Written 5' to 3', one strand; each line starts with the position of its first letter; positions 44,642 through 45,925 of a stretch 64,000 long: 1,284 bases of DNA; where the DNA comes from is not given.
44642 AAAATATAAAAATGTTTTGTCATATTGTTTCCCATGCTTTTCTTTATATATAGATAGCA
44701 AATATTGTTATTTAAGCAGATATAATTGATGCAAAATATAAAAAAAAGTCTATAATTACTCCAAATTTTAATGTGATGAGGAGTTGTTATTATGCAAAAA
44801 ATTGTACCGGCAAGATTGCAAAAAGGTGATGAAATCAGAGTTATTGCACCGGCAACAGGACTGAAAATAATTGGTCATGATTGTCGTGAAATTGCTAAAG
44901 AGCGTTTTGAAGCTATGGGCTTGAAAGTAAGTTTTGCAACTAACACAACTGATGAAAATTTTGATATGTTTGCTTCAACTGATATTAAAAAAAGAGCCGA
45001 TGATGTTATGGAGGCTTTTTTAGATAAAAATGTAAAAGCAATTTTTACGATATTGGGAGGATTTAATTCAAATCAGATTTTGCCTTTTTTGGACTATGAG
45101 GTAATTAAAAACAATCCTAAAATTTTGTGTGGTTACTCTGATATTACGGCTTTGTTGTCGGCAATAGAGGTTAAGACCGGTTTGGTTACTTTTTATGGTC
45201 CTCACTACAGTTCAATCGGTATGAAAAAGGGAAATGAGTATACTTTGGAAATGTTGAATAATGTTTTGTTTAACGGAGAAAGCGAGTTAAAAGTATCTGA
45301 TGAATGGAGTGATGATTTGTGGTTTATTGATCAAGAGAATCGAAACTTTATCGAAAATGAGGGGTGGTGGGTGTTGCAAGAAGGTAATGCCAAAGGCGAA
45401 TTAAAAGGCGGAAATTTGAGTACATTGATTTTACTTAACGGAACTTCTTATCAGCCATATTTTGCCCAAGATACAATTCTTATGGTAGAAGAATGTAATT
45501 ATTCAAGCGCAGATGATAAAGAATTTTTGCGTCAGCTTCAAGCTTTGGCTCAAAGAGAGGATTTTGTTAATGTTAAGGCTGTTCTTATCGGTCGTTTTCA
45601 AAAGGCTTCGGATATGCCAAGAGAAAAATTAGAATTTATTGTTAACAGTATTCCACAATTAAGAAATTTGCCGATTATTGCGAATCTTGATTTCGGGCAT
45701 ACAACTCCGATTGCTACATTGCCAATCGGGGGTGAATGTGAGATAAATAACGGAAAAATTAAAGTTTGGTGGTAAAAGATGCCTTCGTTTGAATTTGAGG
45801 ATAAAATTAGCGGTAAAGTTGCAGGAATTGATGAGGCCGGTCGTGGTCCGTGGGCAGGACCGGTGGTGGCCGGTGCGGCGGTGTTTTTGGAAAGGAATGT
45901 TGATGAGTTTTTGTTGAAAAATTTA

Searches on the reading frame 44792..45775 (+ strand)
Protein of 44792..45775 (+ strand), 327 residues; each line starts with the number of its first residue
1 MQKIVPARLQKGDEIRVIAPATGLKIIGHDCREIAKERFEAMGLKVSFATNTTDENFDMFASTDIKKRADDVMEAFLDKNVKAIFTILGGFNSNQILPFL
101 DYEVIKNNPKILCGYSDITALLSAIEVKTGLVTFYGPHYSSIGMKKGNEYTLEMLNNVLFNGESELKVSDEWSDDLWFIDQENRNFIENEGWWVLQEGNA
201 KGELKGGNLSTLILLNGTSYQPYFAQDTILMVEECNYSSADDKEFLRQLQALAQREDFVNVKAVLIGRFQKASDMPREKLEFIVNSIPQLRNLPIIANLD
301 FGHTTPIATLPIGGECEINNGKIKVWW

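Call 29: search_protein_families(library=pfam, proteins=[window:44792-45775:+], max_evalue=0.00001)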
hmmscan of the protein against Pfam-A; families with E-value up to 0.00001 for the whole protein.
window:44792-45775:+ (327 aa): 2 families
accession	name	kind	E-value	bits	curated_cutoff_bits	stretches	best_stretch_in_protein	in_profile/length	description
PF02016.21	Peptidase_S66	-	2.7e-34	118.4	25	1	15-136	1-121/121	LD-carboxypeptidase N-terminal domain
PF17676.7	Peptidase_S66C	-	1.3e-24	87.5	23.7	1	201-318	1-120/120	LD-carboxypeptidase C-terminal domain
